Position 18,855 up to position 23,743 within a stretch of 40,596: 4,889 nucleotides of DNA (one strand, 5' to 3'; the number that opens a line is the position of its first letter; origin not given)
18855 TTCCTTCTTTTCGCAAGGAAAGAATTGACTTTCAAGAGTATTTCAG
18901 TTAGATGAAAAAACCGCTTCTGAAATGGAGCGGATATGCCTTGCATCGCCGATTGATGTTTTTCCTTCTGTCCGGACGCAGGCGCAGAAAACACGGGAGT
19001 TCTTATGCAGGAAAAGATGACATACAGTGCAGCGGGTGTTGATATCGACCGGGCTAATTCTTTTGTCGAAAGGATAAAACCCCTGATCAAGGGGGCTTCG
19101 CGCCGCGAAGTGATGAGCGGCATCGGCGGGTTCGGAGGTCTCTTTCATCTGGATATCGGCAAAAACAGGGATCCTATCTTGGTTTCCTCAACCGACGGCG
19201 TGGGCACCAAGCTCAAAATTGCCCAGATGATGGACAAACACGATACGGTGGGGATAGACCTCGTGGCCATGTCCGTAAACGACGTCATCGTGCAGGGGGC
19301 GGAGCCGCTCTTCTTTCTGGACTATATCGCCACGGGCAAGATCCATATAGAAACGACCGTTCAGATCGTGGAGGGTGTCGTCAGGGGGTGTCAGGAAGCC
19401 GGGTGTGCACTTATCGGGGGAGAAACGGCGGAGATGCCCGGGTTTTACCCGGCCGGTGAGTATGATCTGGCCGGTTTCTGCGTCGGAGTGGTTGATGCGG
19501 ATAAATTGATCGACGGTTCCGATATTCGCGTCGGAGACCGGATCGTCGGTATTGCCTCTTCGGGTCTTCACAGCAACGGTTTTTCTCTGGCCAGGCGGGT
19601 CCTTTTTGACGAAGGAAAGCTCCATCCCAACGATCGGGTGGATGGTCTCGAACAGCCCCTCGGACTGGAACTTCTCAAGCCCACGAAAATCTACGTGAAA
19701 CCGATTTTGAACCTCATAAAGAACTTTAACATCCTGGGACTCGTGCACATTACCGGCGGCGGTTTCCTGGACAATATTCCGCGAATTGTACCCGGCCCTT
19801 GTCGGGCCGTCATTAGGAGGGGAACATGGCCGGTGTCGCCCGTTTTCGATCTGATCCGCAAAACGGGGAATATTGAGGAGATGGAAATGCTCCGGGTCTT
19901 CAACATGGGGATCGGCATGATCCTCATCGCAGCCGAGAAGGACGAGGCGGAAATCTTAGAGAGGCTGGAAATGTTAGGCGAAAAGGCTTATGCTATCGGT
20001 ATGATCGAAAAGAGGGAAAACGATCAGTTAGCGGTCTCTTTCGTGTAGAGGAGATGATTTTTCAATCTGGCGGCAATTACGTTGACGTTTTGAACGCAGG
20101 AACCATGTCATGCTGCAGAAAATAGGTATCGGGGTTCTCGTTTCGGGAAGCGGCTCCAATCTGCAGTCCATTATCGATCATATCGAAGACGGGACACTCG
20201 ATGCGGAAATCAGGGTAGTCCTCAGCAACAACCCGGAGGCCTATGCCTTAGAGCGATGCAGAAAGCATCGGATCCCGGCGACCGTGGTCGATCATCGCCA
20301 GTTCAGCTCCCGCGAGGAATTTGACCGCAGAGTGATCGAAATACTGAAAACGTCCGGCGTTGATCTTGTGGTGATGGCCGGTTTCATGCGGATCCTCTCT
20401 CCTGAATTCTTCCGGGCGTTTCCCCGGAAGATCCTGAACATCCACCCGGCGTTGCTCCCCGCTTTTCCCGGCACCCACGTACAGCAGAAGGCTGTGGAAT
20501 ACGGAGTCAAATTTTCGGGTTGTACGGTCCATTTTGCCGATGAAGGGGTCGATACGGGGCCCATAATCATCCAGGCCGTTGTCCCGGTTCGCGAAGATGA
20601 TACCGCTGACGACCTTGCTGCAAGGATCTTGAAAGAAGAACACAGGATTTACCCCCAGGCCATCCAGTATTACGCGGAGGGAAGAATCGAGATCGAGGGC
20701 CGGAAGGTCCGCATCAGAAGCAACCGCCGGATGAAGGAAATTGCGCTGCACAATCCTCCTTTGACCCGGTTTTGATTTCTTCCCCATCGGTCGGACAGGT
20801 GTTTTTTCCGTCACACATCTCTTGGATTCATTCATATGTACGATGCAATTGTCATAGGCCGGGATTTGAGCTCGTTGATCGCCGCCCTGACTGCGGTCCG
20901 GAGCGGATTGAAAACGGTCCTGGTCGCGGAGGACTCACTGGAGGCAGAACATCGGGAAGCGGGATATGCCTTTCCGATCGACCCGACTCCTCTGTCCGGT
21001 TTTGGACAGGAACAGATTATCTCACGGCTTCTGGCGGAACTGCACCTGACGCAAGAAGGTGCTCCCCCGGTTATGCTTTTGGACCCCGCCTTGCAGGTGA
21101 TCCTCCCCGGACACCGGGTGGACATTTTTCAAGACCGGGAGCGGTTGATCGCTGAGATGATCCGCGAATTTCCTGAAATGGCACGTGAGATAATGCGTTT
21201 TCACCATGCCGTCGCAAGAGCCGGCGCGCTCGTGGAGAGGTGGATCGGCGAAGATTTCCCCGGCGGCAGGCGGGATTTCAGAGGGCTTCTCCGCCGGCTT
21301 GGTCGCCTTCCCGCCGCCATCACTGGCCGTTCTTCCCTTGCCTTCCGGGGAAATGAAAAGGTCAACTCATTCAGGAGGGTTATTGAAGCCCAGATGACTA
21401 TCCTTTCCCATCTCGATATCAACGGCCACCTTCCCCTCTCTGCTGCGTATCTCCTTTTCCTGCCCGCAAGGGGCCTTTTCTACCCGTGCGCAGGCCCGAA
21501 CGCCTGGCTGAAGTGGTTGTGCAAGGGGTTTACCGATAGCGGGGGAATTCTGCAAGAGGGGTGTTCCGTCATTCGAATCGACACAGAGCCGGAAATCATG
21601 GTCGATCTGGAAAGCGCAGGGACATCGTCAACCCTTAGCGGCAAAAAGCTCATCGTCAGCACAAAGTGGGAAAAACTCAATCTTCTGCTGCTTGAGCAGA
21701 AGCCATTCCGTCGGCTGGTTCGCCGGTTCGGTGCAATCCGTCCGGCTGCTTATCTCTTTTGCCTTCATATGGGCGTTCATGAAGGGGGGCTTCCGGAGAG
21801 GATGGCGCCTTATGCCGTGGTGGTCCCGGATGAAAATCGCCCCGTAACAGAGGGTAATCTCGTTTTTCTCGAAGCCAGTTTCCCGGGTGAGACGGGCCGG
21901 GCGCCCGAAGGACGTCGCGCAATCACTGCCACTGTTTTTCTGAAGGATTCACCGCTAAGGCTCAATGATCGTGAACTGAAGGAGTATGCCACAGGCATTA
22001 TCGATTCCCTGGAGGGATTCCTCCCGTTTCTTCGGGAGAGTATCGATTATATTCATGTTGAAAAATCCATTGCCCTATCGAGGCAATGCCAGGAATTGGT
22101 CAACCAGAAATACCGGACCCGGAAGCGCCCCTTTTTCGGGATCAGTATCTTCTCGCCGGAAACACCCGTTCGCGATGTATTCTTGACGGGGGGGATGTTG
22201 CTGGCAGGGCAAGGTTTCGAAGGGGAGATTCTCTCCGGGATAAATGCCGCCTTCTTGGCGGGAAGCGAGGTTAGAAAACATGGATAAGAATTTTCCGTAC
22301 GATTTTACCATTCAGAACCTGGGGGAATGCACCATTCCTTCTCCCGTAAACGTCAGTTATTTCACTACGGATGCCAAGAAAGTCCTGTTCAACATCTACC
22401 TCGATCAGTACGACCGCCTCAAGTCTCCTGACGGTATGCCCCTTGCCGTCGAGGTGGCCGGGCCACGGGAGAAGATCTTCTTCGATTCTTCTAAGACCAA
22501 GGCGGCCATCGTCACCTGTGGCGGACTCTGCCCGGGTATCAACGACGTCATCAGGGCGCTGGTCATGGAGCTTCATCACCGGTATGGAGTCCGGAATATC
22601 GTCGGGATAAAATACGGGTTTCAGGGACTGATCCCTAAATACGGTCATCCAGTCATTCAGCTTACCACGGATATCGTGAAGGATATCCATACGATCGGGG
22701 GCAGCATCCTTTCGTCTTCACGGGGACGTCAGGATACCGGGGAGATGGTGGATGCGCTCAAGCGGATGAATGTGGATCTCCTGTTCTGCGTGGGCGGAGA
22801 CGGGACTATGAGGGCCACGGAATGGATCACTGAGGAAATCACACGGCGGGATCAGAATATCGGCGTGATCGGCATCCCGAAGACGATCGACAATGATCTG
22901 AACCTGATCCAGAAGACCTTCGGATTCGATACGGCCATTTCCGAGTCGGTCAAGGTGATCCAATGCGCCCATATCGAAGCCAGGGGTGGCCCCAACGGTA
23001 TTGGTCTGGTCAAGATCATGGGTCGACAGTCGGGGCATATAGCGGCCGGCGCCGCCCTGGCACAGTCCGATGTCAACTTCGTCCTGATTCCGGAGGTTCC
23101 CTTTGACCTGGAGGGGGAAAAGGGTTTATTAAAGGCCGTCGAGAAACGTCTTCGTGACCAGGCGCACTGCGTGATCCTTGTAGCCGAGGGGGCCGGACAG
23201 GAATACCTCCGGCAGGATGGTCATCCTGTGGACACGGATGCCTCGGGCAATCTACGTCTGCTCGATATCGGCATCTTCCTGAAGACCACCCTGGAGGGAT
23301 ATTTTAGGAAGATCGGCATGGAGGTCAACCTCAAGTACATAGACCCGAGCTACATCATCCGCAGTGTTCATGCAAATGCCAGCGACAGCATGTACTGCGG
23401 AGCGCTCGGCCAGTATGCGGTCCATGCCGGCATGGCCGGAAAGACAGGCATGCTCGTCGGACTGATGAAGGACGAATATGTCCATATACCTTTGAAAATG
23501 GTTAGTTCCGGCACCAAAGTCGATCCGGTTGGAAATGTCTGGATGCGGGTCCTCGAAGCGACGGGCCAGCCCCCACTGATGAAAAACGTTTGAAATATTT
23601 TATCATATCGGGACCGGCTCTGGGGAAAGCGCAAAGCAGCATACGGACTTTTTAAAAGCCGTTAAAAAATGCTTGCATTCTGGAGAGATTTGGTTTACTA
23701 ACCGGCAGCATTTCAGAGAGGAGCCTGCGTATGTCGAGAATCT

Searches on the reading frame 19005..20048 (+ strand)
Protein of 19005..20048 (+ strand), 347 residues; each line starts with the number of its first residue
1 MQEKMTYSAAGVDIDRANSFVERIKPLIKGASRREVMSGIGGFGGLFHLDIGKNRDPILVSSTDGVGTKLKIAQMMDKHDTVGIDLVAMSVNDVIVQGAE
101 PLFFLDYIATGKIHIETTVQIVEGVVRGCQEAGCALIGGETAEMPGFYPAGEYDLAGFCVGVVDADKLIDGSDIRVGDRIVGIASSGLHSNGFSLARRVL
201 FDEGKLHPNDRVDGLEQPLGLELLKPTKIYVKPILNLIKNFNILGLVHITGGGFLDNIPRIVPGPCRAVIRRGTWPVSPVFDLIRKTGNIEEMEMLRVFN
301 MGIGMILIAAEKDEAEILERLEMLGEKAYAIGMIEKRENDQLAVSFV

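Call 16: search_protein_families(library=pfam, proteins=[window:19005-20048:+])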
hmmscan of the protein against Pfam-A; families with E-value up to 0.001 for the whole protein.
window:19005-20048:+ (347 aa): 2 families
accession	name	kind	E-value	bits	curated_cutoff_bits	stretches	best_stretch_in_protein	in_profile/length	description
PF02769.27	AIRS_C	-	8.2e-32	111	23.1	1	175-343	1-154/156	AIR synthase related protein, C-terminal domain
PF00586.29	AIRS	-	4e-25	88.9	24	1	58-163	14-112/112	AIR synthase related protein, N-terminal domain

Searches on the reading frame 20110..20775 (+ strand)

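Call 16: search_protein_families(library=pfam, proteins=[window:20110-20775:+])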
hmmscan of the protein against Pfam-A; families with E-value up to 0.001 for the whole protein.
window:20110-20775:+ (221 aa): 1 family
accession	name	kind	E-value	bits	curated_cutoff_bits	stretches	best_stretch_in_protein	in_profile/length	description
PF00551.24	Formyl_trans_N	-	6.6e-60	202.4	26.1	1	9-185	5-181/181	Formyl transferase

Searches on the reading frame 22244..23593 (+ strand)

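Call 16: search_protein_families(library=pfam, proteins=[window:22244-23593:+])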
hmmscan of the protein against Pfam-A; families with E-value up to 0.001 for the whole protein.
window:22244-23593:+ (449 aa): 3 families
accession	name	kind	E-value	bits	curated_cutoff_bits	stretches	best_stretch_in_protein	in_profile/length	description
PF00365.25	PFK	-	2.2e-57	195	30.9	1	87-395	2-276/277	Phosphofructokinase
PF00781.29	DAGK_cat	-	0.00062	19.8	23.6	0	158-209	37-87/125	Diacylglycerol kinase catalytic domain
PF01513.26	NAD_kinase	-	0.00073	20.3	25.5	0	164-212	60-103/130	ATP-NAD kinase N-terminal domain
